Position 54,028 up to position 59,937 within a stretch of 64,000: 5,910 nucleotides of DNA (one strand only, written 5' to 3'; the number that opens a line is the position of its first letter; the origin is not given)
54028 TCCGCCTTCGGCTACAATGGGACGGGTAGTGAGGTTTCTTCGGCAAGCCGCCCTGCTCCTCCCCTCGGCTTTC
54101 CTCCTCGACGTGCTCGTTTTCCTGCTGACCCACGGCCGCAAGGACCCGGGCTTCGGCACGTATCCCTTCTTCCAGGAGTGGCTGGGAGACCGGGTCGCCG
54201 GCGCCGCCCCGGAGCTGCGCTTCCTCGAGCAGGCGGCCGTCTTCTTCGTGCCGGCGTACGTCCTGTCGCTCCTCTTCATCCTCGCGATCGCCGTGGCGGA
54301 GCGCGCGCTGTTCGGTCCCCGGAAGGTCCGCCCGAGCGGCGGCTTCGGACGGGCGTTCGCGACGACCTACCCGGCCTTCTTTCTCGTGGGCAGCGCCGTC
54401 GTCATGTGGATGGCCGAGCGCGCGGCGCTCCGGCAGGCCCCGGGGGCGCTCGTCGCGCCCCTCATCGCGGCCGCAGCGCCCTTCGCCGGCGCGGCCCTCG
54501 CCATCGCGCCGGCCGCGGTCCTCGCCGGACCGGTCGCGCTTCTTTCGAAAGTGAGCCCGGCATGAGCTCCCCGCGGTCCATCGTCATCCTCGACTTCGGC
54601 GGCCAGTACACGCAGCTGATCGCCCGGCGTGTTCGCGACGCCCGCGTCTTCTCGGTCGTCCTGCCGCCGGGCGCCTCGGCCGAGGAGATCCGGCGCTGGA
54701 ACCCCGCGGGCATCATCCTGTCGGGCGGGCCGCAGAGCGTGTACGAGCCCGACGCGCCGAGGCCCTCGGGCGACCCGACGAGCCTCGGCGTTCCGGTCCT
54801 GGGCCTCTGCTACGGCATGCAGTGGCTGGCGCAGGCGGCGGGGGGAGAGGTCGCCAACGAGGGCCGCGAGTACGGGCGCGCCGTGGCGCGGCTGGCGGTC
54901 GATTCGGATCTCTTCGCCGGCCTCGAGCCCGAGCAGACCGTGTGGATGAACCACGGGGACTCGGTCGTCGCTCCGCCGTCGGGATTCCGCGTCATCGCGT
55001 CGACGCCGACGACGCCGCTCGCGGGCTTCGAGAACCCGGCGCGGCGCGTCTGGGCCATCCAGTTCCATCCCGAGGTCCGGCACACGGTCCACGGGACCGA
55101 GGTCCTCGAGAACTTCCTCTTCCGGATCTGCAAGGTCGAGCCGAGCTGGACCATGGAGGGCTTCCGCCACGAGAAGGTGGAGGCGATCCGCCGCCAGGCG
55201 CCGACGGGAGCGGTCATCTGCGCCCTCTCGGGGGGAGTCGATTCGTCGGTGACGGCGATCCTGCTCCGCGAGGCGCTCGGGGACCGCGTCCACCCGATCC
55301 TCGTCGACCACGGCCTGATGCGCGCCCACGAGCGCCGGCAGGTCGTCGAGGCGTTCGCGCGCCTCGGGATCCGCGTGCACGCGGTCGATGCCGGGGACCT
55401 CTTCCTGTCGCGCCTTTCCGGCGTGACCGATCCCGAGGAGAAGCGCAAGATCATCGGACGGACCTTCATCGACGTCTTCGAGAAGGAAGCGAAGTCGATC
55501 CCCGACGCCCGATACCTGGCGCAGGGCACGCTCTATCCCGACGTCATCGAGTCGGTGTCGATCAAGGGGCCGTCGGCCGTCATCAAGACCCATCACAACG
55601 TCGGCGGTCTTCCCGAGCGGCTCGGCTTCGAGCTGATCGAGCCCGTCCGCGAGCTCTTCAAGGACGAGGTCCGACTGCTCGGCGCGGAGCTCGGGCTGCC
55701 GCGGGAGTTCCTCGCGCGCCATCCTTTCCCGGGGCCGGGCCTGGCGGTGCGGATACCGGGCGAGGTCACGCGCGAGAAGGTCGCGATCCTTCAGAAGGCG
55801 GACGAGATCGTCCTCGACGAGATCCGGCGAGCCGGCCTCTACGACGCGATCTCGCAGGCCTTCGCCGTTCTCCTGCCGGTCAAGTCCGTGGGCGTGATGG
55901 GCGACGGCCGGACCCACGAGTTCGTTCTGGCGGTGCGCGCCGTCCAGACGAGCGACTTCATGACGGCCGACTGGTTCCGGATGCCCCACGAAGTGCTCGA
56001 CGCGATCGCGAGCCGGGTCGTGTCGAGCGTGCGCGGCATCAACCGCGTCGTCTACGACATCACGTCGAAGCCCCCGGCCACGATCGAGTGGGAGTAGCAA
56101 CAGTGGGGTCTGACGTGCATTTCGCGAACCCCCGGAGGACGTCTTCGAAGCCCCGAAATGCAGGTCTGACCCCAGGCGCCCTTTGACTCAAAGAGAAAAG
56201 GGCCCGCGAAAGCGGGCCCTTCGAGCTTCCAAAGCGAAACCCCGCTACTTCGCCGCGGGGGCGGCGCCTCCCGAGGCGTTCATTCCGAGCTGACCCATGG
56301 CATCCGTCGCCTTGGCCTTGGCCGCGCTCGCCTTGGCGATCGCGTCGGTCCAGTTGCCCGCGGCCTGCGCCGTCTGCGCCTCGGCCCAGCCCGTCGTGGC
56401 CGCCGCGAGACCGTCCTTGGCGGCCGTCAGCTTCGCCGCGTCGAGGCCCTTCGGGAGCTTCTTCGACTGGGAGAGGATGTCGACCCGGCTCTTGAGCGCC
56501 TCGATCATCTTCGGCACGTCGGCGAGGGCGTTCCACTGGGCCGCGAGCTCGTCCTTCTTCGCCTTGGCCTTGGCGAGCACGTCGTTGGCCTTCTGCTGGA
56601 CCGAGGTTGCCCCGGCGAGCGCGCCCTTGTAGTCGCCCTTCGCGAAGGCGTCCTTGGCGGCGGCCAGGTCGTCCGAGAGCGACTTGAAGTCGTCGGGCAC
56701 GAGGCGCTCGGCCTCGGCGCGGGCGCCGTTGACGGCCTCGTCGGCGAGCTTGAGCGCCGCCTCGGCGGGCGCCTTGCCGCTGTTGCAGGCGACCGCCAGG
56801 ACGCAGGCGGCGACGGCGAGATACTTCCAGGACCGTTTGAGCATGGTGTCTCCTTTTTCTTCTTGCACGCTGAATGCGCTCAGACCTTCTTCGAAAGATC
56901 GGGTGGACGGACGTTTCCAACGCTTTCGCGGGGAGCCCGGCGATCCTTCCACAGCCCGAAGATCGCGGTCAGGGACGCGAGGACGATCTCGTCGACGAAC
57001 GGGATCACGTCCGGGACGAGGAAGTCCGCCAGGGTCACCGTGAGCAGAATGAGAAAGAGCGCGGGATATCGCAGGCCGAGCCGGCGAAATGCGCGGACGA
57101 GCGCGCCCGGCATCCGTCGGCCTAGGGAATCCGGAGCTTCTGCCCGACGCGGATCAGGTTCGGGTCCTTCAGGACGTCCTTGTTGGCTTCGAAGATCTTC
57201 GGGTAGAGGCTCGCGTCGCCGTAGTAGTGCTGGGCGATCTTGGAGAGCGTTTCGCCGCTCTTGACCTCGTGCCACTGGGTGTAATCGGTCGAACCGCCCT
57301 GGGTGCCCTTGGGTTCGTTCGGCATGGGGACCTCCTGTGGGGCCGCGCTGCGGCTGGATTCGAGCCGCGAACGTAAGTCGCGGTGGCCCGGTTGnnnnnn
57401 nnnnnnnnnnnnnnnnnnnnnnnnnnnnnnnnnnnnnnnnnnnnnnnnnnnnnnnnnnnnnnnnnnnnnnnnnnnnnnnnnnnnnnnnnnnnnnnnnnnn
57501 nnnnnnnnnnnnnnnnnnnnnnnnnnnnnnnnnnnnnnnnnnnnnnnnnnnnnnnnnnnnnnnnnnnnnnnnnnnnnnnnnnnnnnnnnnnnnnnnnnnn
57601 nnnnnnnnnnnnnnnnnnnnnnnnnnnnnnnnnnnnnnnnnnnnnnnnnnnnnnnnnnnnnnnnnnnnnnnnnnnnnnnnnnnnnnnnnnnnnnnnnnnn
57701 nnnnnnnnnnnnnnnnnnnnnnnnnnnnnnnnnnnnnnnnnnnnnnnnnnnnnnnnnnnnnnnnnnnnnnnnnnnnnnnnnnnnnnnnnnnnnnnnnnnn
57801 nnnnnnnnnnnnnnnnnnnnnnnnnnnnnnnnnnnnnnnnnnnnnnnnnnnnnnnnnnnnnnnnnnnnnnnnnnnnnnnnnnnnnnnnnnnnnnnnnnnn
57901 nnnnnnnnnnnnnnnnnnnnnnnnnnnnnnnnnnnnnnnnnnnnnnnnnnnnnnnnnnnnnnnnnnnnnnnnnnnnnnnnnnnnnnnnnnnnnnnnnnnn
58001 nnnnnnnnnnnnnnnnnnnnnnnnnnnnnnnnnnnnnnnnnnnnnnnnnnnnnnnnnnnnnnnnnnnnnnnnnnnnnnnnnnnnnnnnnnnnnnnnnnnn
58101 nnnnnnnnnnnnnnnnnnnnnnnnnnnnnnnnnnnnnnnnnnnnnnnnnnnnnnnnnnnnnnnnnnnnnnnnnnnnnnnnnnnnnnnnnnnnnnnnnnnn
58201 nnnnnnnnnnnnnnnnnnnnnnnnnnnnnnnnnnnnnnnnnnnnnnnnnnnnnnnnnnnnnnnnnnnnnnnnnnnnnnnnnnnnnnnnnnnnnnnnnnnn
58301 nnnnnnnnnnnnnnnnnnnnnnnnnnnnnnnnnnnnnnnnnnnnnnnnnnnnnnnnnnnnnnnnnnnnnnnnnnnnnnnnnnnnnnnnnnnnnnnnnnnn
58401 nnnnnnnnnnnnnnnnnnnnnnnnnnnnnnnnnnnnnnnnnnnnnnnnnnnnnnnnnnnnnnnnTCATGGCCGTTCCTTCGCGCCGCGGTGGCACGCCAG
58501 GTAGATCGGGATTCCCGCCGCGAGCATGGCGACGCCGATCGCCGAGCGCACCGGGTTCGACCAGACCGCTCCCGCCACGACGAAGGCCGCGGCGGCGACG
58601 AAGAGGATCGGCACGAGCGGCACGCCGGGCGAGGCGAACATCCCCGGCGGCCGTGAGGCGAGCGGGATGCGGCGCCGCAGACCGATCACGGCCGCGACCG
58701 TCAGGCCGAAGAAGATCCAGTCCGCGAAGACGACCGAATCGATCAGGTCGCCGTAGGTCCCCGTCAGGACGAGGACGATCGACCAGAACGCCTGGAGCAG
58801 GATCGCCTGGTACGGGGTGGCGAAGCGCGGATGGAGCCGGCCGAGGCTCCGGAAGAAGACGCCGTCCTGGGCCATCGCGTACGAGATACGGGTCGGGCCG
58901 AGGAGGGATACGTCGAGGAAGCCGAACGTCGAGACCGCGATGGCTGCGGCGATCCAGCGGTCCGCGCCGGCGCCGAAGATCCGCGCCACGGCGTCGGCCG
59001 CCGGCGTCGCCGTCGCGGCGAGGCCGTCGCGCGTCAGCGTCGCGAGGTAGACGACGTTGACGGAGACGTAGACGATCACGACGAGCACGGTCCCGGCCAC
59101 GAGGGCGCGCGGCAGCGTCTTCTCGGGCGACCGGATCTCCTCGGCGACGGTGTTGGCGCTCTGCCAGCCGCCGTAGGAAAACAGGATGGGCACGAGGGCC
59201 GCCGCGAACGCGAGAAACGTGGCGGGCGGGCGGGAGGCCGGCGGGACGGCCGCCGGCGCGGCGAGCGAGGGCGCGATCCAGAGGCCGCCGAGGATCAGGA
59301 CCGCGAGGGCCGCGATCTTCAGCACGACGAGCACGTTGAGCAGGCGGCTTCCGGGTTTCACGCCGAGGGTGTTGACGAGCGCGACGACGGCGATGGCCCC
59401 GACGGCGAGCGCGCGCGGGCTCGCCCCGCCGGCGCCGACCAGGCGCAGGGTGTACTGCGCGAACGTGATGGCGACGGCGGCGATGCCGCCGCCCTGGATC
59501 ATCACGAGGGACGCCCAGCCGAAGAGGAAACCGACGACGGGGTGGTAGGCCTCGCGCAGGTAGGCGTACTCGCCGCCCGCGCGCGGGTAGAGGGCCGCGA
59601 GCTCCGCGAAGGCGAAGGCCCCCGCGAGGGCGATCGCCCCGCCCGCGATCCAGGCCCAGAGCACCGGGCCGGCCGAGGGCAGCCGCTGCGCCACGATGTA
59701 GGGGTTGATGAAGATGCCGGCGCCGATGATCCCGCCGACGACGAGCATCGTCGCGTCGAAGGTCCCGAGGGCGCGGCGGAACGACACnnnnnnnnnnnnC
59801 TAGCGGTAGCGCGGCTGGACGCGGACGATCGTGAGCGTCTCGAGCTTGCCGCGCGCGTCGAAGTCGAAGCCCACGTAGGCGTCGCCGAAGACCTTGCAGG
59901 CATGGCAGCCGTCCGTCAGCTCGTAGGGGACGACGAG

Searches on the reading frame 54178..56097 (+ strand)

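Call 50: search_protein_families(library=pfam, proteins=[window:54178-56097:+], max_evalue=0.001)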
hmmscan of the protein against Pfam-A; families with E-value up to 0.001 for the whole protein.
window:54178-56097:+ (639 aa): 6 families
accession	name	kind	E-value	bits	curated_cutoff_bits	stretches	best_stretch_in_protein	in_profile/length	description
PF00958.27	GMP_synt_C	-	1.8e-42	143.7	27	1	547-638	1-92/92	GMP synthase C terminal domain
PF00117.34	GATase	-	2.6e-39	135.3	22.8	1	136-316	1-189/190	Glutamine amidotransferase class-I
PF02540.23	NAD_synthase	-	8.1e-09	35.4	21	1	341-409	16-85/242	NAD synthase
PF07722.19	Peptidase_C26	-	1.6e-07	31.8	20.5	1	203-299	104-219/219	Peptidase C26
PF03054.22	tRNA_Me_trans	-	0.00034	20.8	20.6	1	346-367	3-24/202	tRNA methyl transferase HUP domain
PF06508.19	QueC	-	0.00074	19.5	22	0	346-406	2-61/210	Queuosine biosynthesis protein QueC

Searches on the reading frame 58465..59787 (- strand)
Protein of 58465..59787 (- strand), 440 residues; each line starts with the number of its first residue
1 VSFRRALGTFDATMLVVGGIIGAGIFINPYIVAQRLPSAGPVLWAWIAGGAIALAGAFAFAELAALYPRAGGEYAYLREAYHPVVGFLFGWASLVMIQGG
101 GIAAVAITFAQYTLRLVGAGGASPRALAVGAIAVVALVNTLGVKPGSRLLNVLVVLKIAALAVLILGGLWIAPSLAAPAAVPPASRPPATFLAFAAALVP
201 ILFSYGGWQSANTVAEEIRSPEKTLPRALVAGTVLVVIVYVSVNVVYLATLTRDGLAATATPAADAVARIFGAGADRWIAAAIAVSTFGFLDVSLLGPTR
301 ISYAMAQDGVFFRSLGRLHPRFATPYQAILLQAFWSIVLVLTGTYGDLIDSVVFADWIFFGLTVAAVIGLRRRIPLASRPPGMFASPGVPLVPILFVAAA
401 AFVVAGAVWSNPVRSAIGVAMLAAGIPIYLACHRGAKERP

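Call 50: search_protein_families(library=pfam, proteins=[window:58465-59787:-], max_evalue=0.001)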
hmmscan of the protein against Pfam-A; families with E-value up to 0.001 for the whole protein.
window:58465-59787:- (440 aa): 2 families
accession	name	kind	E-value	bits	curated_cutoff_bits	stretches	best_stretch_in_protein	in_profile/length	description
PF13520.12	AA_permease_2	-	7.4e-57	193.6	27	1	7-426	1-421/427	Amino acid permease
PF00324.27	AA_permease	-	3.9e-35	121.9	24.6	1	12-431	2-452/470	Amino acid permease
